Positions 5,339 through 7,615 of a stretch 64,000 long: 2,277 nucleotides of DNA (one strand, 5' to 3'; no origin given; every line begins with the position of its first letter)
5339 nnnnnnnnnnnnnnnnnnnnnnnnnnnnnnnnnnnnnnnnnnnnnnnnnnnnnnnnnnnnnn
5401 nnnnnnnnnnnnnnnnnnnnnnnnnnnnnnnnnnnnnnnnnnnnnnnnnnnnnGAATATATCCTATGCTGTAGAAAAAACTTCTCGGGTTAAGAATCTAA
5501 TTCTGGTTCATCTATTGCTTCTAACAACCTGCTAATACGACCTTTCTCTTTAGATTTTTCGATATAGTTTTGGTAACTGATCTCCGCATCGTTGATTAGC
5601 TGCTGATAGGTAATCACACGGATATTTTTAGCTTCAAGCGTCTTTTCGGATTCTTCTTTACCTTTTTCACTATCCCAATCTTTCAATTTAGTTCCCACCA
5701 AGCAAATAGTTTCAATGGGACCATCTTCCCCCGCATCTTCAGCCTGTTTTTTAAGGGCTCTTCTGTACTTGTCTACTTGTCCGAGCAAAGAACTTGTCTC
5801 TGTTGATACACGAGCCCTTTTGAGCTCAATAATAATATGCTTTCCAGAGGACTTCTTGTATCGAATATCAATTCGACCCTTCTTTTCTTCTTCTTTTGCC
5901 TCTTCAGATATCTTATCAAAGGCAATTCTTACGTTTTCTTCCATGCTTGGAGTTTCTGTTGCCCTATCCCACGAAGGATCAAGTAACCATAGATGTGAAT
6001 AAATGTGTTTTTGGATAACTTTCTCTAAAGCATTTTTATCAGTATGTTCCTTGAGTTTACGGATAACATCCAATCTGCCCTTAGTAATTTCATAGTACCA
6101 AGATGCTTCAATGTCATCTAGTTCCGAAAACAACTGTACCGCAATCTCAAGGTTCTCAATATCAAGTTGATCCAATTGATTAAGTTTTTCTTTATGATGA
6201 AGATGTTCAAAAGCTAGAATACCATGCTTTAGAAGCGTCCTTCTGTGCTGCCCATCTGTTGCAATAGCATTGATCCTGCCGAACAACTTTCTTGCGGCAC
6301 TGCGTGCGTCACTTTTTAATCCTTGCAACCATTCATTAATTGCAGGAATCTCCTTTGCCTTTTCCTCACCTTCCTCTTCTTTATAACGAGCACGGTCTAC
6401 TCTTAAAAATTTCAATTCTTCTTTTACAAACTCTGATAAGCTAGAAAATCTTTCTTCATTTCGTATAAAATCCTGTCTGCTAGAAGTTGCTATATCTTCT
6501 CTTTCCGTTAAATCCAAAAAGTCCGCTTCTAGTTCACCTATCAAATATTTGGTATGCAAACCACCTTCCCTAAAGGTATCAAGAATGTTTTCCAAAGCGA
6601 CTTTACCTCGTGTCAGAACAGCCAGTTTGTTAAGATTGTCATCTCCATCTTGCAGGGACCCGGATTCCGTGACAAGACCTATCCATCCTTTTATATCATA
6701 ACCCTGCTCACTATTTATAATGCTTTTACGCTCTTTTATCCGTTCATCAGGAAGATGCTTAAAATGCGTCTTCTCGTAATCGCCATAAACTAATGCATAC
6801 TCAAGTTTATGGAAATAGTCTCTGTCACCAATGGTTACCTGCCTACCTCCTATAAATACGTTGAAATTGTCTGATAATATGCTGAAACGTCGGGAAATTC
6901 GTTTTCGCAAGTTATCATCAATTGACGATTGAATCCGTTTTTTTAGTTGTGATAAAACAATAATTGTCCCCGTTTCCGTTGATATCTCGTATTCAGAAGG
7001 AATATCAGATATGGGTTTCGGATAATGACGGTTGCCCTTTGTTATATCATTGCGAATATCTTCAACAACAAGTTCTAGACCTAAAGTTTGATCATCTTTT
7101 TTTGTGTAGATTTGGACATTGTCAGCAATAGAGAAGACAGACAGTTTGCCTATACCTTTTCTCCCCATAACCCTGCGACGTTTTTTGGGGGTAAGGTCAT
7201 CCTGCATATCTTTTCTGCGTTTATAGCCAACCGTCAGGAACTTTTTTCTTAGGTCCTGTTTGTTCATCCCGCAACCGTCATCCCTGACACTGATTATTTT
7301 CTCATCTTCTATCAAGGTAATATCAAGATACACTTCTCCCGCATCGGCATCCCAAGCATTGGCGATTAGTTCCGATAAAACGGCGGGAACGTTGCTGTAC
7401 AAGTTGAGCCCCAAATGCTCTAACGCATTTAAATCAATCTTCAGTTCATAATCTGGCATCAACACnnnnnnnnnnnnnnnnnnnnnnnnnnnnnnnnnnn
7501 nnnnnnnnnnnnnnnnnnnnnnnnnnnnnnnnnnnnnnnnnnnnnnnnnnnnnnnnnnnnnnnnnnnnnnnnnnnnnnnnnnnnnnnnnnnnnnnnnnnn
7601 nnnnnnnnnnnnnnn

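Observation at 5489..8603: A GHKL ATPase fused to a PD-(D/E)xK nuclease domain, translationally coupled to a C5-methyltransferase (MORC-like accessory of an RM system)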

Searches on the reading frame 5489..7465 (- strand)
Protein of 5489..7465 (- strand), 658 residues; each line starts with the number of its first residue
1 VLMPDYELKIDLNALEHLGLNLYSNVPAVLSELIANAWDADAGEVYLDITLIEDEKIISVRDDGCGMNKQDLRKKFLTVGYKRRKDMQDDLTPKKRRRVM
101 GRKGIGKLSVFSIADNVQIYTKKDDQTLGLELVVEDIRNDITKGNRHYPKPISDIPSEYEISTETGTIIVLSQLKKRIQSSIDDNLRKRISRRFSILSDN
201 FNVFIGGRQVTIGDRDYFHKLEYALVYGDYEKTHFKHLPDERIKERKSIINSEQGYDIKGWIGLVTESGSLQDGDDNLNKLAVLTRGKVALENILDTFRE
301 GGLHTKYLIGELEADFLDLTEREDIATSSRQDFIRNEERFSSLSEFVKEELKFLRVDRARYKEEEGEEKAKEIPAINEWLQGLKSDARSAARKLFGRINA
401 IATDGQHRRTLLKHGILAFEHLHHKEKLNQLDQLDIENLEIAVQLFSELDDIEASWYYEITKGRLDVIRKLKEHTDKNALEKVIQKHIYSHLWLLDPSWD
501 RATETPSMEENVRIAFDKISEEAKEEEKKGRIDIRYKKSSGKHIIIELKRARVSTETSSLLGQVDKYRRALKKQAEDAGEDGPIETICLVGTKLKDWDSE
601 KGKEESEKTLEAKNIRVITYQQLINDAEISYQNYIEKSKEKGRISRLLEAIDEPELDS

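Call 9: search_protein_families(library=pfam, proteins=[window:5489-7465:-], max_evalue=0.01)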
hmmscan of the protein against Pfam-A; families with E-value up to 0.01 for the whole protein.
window:5489-7465:- (658 aa): 3 families
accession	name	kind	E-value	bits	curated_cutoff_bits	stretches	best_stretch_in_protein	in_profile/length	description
PF13589.12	HATPase_c_3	-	9.3e-19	68.3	25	1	28-142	5-113/137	Histidine kinase-, DNA gyrase B-, and HSP90-like ATPase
PF02518.31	HATPase_c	-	5.3e-08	33.7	26.4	1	29-106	9-76/111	Histidine kinase-, DNA gyrase B-, and HSP90-like ATPase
PF14281.12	PDDEXK_4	-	5.9e-05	23.5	22.3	1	510-636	56-169/183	PD-(D/E)XK nuclease superfamily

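Call 10: search_protein_families(library=padloc, proteins=[window:5489-7465:-], max_evalue=0.01)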
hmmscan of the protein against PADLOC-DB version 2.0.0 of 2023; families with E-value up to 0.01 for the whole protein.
window:5489-7465:- (658 aa): 3 families
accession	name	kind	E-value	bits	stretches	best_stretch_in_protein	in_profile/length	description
PDLC03419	REase_II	-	9.2e-83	276.8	1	5-576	4-594/695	Type II restriction enzyme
PDLC03485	REase_II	-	1.5e-55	186.7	1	5-351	5-340/611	Type II restriction enzyme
PDLC02204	MzaB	-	6.2e-06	22.9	1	12-129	15-121/500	-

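Call 11: search_protein_families(library=ncbifam, proteins=[window:5489-7465:-], max_evalue=0.01)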
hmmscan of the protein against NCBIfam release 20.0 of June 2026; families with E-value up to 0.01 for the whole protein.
window:5489-7465:- (658 aa): 16 families
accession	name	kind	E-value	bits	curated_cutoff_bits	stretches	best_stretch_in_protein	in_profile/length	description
NF050001.1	restrict_BbrUII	equivalog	5.4e-220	732.3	550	1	6-651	1-659/659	BbrUII/HgiDII family restriction enzyme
NF003555.1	PRK05218.1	equivalog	2.5e-10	39.5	371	1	36-125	50-141/614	molecular chaperone HtpG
NF010683.0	PRK14083.1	equivalog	1.4e-09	37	455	1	19-126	20-133/604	HSP90 family protein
NF047352.1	P_loop_sacsin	domain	2.9e-07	30.8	50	1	29-120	3-80/80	sacsin N-terminal ATP-binding-like domain-containing protein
TIGR00585.2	mutl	equivalog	3.6e-07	29.5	180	1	28-75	23-69/555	DNA mismatch repair endonuclease MutL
NF000951.0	PRK00095.2-1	equivalog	2.2e-06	26.6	391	1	27-134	26-126/559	DNA mismatch repair endonuclease MutL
NF041932.1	MzaB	equivalog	2.9e-05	22.6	850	1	25-146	11-125/480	MZA anti-phage system associated ATPase MzaB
NF003270.0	PRK04247.1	equivalog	3e-05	23.2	216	1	516-577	148-204/250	endonuclease NucS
NF000953.0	PRK00095.2-4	equivalog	4.9e-05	22.4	693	1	28-136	25-126/611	DNA mismatch repair endonuclease MutL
TIGR02916.1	PEP_his_kin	equivalog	0.00025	19.8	300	1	27-76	581-632/679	XrtA/PEP-CTERM system histidine kinase PrsK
NF000949.0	PRK00095.1-2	equivalog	0.00044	19.4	750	1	28-73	29-73/634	DNA mismatch repair endonuclease MutL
NF000954.0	PRK00095.2-5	equivalog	0.0011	17.5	937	1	25-72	26-72/588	DNA mismatch repair endonuclease MutL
NF000948.0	PRK00095.1-1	equivalog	0.0018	17.3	701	1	28-72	25-68/625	DNA mismatch repair endonuclease MutL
NF040750.1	tetrathio_HK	equivalog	0.002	16.7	750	1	27-78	458-509/555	tetrathionate respiration histidine kinase TtrS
NF008468.0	PRK11360.1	equivalog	0.0039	15.6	646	1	27-76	508-561/616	two-component system sensor histidine kinase AtoS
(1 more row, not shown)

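Call 22: find_homologous_proteins(query=window:5489-7459:-, max_evalue=0.00001)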
Query window:5489-7459:- (656 aa): 5792 proteins with E <= 0.00001 among 8000 candidates; the best 120 are listed.
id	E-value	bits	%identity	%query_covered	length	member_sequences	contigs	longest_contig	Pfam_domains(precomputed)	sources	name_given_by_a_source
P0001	0.0e+0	1440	100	100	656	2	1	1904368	PF02518.32,PF13589.13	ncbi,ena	-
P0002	0.0e+0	1390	97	100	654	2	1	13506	PF02518.32,PF13589.13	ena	-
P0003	0.0e+0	1068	74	100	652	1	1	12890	PF02518.32,PF13589.13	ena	-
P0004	0.0e+0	1058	74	99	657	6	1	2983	PF02518.32,PF13589.13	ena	-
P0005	0.0e+0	1054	74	99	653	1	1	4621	PF02518.32,PF13589.13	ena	-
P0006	0.0e+0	1047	73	99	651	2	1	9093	PF02518.32,PF13589.13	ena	-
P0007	0.0e+0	1036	73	99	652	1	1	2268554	PF02518.32,PF13589.13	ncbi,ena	-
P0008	0.0e+0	1033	72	99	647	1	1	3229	PF02518.32,PF13589.13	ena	-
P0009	0.0e+0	1032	73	99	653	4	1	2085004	PF02518.32,PF13589.13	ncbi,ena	-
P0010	0.0e+0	1029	73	99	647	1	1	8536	PF02518.32,PF13589.13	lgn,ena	-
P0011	0.0e+0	1025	72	99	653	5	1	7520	PF02518.32,PF13589.13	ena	-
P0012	0.0e+0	1022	73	99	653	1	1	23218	PF02518.32,PF13589.13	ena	-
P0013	0.0e+0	1018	70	99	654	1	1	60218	PF02518.32,PF13589.13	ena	-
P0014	0.0e+0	1015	72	99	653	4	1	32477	PF02518.32,PF13589.13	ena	-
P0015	0.0e+0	1012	70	99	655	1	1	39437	PF02518.32,PF13589.13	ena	-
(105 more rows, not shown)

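Call 24: find_related_loci(query=A1, collection=genome_contigs, flank=4000)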
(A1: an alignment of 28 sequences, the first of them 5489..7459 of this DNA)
Query A1 (656 aa) in genome_contigs; peptide patterns used: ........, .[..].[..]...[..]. (x = any residue, [..] = any of these).
600 stretches matched a pattern (row limit reached: there are more); 550 encode a relative of the query (tblastn E <= 1e-3); the best 80 are kept; 80 distinct loci.
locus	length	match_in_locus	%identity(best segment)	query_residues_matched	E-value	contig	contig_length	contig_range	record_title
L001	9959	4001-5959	64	1-651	0e+0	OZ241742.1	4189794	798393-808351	MAG: Rhodothermales bacterium isolate 6e813d85-8f61-4035-a4a2-b9e8d494f84d genome assembly, chromosome: 1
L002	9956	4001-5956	65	1-652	0e+0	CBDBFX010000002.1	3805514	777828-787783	MAG: Arenicellales bacterium isolate c4146e73-4be1-4a34-b31a-2fb090582083 genome assembly, contig: contig_2, whole genom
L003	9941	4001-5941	61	4-651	0e+0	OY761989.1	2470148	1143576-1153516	MAG: Arenicellales bacterium isolate bc206049-28f6-43b1-86d3-b9ef42dd2f61 genome assembly, chromosome: 1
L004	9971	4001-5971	61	1-652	0e+0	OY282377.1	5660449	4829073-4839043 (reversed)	MAG: uncultured Latescibacteria bacterium genome assembly, chromosome: 1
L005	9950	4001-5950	61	1-650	0e+0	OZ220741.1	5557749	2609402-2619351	MAG: Candidatus Latescibacterota bacterium isolate a9e09e5c-d410-47d8-823c-ef7e39eb5a37 genome assembly, chromosome: 1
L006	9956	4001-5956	60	1-650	0e+0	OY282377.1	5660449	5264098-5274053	MAG: uncultured Latescibacteria bacterium genome assembly, chromosome: 1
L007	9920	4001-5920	61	4-650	0e+0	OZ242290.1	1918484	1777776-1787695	MAG: Leptonemataceae bacterium isolate 3adbf250-8566-4253-9a9b-d6923040198f genome assembly, chromosome: 1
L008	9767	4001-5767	67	1-586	0e+0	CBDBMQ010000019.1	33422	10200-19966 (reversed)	MAG: Rhodothermales bacterium isolate 2f1e6004-1539-424d-a2a3-fdea80cd2d68 genome assembly, contig: contig_19, whole gen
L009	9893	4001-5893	61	3-634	0e+0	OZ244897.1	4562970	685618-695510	MAG: Candidatus Latescibacterota bacterium isolate bebbca53-b648-47a2-9af5-4758833bd7f0 genome assembly, chromosome: 1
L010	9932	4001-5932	59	6-650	0e+0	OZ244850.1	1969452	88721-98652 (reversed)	MAG: Gammaproteobacteria bacterium isolate ed37e13b-53fa-493c-b8f4-17445a644a29 genome assembly, chromosome: 1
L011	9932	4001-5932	60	1-651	0e+0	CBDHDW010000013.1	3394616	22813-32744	MAG: Candidatus Poriferihabitaceae bacterium isolate 67226578-6d30-497a-b66e-a77e508eb20a genome assembly, contig: chrom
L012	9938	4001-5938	58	4-651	0e+0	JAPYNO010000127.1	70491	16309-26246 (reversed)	MAG: Pseudomonadales bacterium isolate r_calh23_24 Seq127, whole genome shotgun sequence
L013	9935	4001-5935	58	4-653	0e+0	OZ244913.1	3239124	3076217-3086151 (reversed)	MAG: uncultured Pseudohongiella sp. isolate cc582abd-05fb-43e5-914c-7960205c2c2f genome assembly, chromosome: 1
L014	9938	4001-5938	56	4-651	0e+0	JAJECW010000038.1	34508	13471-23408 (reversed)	MAG: Pseudomonadales bacterium isolate jk18xAbins.44 k141_1100583, whole genome shotgun sequence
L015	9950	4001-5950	62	1-650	0e+0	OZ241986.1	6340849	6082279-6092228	MAG: Candidatus Latescibacterota bacterium isolate 0d522d25-140f-41b3-910f-d932058e053c genome assembly, chromosome: 1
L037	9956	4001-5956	44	2-653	6e-172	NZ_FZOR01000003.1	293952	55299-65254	Actinomadura meyerae strain DSM 44715, whole genome shotgun sequence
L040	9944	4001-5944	46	4-653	9e-171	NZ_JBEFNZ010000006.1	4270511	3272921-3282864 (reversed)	Maribacter sp. Asnod1-A12 12876S00006.1, whole genome shotgun sequence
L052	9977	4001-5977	43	3-653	4e-161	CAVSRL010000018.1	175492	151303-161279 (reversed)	MAG: uncultured Methanoregulaceae archaeon isolate MFD05674.bin.2.79 genome assembly, contig: contig_48126, whole genome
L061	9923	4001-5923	42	4-651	8e-159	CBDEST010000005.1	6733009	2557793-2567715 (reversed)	MAG: Bryobacterales bacterium isolate 43e8cf1b-7c08-4a57-bc5e-d388cc7a59f2 genome assembly, contig: contig_5, whole geno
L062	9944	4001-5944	41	4-656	1e-157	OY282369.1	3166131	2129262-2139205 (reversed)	MAG: uncultured Cenarchaeum sp. genome assembly, chromosome: 1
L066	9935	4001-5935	40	4-653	8e-157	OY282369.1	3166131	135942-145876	MAG: uncultured Cenarchaeum sp. genome assembly, chromosome: 1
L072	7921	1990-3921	42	4-649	2e-155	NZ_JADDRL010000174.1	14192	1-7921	Streptomyces olivochromogenes strain A53 174, whole genome shotgun sequence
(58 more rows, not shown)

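Call 30: find_encoding_contigs(protein=P0001, flank=8000, max_places=4)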
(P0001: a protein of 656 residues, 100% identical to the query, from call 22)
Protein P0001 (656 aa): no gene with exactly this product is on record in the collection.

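Call 33: search_solved_structures(query=A1, max_evalue=0.01)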
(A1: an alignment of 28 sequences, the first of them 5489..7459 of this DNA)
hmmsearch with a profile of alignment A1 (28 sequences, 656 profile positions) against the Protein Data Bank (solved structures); distinct sequences matched with E-value up to 0.01: 162 (the best 60 are shown).
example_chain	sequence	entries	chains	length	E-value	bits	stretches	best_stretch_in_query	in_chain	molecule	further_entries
7u4c_A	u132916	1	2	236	3.8e-09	38.8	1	5-127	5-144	Chaperone protein HtpG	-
3h80_A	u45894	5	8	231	1.2e-08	37.2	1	3-125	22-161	Heat shock protein 83-1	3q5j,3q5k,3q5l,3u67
3ied_A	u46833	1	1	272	1.2e-08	37.2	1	39-183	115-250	Heat shock protein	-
9d9d_A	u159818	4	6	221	1.4e-08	37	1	5-125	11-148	Heat shock protein 90 homolog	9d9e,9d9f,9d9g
9msq_A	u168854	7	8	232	1.6e-08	36.8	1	5-125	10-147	Heat shock protein 90 homolog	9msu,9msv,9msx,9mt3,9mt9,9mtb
6cji_A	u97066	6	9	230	1.7e-08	36.6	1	7-125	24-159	Heat shock protein 90 homolog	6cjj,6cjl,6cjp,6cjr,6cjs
8yjg_A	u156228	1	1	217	6.4e-08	34.8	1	2-125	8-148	ATP-dependent molecular chaperone HSC82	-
1am1_A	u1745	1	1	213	1.3e-07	33.7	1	2-125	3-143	HEAT SHOCK PROTEIN 90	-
1amw_A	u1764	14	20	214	1.4e-07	33.7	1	2-125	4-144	HEAT SHOCK PROTEIN 90 | HEAT SHOCK PROTEIN HSP82 | ATP-DEPENDENT MOLECULAR CHAPERONE HSP82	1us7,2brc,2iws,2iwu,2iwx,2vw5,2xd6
2ior_A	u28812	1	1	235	1.4e-07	33.7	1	10-123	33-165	Chaperone protein htpG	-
2bre_A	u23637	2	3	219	1.4e-07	33.6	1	2-125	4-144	ATP-DEPENDENT MOLECULAR CHAPERONE HSP82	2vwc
2yge_A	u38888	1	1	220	1.4e-07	33.6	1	2-125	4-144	ATP-DEPENDENT MOLECULAR CHAPERONE HSP82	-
1ah6_A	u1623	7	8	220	1.4e-07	33.6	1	2-125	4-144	HEAT SHOCK PROTEIN 90 | ATP-DEPENDENT MOLECULAR CHAPERONE HSP82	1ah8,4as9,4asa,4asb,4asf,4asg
2cgf_A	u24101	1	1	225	1.5e-07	33.6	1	2-125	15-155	ATP-DEPENDENT MOLECULAR CHAPERONE HSP82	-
1bgq_A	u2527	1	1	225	1.6e-07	33.4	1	2-125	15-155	HEAT SHOCK PROTEIN 90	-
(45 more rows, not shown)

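Call 34: search_dna_similar(query=window:5489-7459:-, collection=plasmids, mode=protein, max_rows=25)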
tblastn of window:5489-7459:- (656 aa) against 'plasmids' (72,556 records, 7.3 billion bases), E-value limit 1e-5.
Records with a match: 39; places in all: 39; records where one place covers at least 80% of the query: 13.
Best place of each record, by identity: <60% 39.
By first word of the organism name: Rhizobium 6; Burkholderia 4; Deinococcus 2; Campylobacter 2; Neisseria 2; Sinorhizobium 2; Halobaculum 1; Haloplanus 1; Rubrobacter 1; Acinetobacter 1; and 17 more.
By predicted mobility (MOB-suite, as given by PLSDB): non-mobilizable 23; conjugative 13; mobilizable 3.
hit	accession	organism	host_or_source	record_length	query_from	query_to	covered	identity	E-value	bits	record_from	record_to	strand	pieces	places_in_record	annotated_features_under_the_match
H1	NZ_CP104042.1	Rhizobium sp. WSM4643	Pisum sativum,Cell culture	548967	4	650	99%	40.6%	6e-141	461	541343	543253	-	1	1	ATP-binding protein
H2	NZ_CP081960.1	Halobaculum magnesiiphilum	cell culture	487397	4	650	99%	39.6%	1e-142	467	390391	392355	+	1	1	ATP-binding protein | DNA cytosine methyltransferase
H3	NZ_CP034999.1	Rhizobium acidisoli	Phaseolus vulgaris,root nodule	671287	6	651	98%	39.6%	3e-133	439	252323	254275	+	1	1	ATP-binding protein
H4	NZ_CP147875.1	Haloplanus sp. GX21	cell culture,marine solar saltern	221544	4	650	99%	39.5%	2e-131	434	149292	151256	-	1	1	ATP-binding protein | DNA cytosine methyltransferase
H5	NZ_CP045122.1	Rubrobacter marinus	single pure culture,marine sediment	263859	4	651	99%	38.8%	2e-117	393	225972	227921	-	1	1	ATP-binding protein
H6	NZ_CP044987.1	Deinococcus sp. AJ005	single cell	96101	4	651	99%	36.7%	1e-113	382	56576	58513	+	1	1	ATP-binding protein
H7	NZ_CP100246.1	Burkholderia glumae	cell culture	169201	3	634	96%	31.7%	7e-82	290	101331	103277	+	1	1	ATP-binding protein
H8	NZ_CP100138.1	Burkholderia glumae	cell culture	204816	3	634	96%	31.7%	7e-82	290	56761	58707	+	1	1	ATP-binding protein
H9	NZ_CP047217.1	Campylobacter coli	pig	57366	5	633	96%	29.4%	3e-54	208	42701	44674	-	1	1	ATP-binding protein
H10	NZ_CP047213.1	Campylobacter coli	pig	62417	5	633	96%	29.4%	3e-54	208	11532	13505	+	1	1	ATP-binding protein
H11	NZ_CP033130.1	Acinetobacter wuhouensis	Culture,Sewage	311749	5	638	97%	26.6%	4e-23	113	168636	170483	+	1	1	ATP-binding protein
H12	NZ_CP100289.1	Burkholderia glumae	cell culture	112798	3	548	75%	34.1%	1e-42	273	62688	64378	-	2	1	ATP-binding protein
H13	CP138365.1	Streptococcus agalactiae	Homo sapiens,cell culture,urine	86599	4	653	99%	25.2%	2e-29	156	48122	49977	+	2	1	ATP-binding protein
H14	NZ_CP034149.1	Pantoea agglomerans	whole organism,Poland, Warsaw area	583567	13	544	81%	27.9%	4e-31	138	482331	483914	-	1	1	ATP-binding protein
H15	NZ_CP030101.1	Listeria monocytogenes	Environment,water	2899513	3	349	53%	30.8%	6e-30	134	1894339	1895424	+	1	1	none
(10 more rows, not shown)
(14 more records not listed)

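Call 45: predict_structure(alignment_id=A1)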
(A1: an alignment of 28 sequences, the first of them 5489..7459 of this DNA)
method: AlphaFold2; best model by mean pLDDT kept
length: 656 residues; sequences in the alignment: 28
mean_pLDDT: 75.4   pTM: 0.55
mean pLDDT of the five models: 75.4, 72.0, 69.9, 67.8, 65.0
residues with pLDDT >= 90: 66; 70-90: 384; 50-70: 157; < 50: 49
segments of 3 or more residues with pLDDT < 50: 295-301, 321-331, 434-458, 654-656
pLDDT, mean of each block of 10 residues (from residue 1): 76 70 72 85 88 88 89 72 64 73 70 92 91 90 90 88 92 76 75 72 87 82 88 86 85 85 65 58 63 49 66 65 46 67 82 80 85 87 84 77 69 68 66 49 43 46 65 67 73 63 72 87 81 79 84 83 89 84 86 85 87 86 71 57 72 50
secondary structure, 60 per line:
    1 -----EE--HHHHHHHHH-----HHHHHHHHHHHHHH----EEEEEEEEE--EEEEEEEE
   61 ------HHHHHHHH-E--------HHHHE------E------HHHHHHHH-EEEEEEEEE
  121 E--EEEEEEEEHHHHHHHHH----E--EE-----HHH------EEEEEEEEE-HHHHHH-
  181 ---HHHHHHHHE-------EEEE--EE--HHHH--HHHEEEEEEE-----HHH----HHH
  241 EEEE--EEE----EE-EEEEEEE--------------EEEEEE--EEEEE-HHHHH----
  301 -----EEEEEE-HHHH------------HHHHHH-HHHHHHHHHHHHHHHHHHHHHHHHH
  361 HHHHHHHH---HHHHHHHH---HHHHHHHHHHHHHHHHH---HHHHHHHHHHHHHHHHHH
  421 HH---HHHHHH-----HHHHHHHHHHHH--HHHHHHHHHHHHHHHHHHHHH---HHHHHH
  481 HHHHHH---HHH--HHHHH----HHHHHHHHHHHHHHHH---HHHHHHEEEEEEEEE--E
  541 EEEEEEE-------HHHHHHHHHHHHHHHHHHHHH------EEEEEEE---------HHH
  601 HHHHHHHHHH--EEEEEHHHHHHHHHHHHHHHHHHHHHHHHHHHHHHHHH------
elements in order: H10-18 H24-37 E42-50 E53-60 H67-74 H85-88 H103-110 E112-121 E124-131 H132-140 E164-172 H174-179 H184-191 E200-203 H210-213 E219-225 E241-244 E247-249 E257-263 E278-283 E286-290 H292-296 E306-311 H313-316 H329-334 H336-368 H372-379 H383-399 H403-422 H426-431 H437-448 H451-471 H475-486 H495-499 H504-519 H523-528 E529-537 E540-547 H555-575 E582-588 H598-610 E613-617 H618-650

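Call 72: search_protein_families(library=pfam, proteins=[L062:968-2149:+, L062:2281-3489:+, L062:5998-7068:+, L061:1945-3258:+, L061:613-1668:+, L061:6693-7868:+, L072:136-1314:+, L072:3980-4498:+, L072:4181-5965:-, L072:6691-7743:+], max_evalue=0.001)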
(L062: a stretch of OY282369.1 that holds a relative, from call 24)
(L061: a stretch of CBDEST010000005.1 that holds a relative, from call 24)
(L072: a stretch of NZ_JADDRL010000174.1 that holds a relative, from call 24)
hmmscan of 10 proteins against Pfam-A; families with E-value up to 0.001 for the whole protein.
L062:968-2149:+ (393 aa): 0 families

L062:2281-3489:+ (402 aa): 1 family
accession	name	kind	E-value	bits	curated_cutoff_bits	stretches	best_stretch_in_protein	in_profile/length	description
PF01609.27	DDE_Tnp_1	-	1.8e-10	41.3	23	1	147-343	29-198/200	Transposase DDE domain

L062:5998-7068:+ (356 aa): 0 families

L061:1945-3258:+ (437 aa): 3 families
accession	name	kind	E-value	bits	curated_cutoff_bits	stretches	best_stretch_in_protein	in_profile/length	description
PF19051.5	GFO_IDH_MocA_C2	-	6.3e-30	105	23.3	1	181-435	6-253/254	Oxidoreductase family, C-terminal alpha/beta domain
PF01408.29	GFO_IDH_MocA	-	9.1e-13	49.4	24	1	38-170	2-118/120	Oxidoreductase family, NAD-binding Rossmann fold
PF22725.1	GFO_IDH_MocA_C3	-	6.3e-07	29.9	27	0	247-315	34-98/124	GFO/IDH/MocA C-terminal domain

L061:613-1668:+ (351 aa): 2 families
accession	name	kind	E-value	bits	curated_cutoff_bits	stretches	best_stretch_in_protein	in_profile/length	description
PF13614.12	AAA_31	-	1.4e-19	71.2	27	1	15-210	3-170/177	AAA domain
PF01656.29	CbiA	-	1e-06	29.2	25.4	1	17-171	2-54/125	CobQ/CobB/MinD/ParA nucleotide binding domain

L061:6693-7868:+ (391 aa): 1 family
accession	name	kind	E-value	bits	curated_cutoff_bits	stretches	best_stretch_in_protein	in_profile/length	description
PF10518.14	TAT_signal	-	0.00054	20.2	22.7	0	13-31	1-19/21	TAT (twin-arginine translocation) pathway signal sequence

L072:136-1314:+ (392 aa): 0 families

L072:3980-4498:+ (172 aa): 0 families

L072:4181-5965:- (594 aa): 3 families
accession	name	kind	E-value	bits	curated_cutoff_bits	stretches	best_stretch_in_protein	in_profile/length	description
PF18062.7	RE_AspBHI_N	-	5e-29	101.6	27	1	41-227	8-184/185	Restriction endonuclease AspBHI N-terminal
PF13391.12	HNH_2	-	1.9e-09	37.7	21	1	483-538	1-66/66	HNH endonuclease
PF01844.29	HNH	-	0.00071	20.1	21.4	0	483-527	1-41/47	HNH endonuclease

L072:6691-7743:+ (350 aa): 0 families
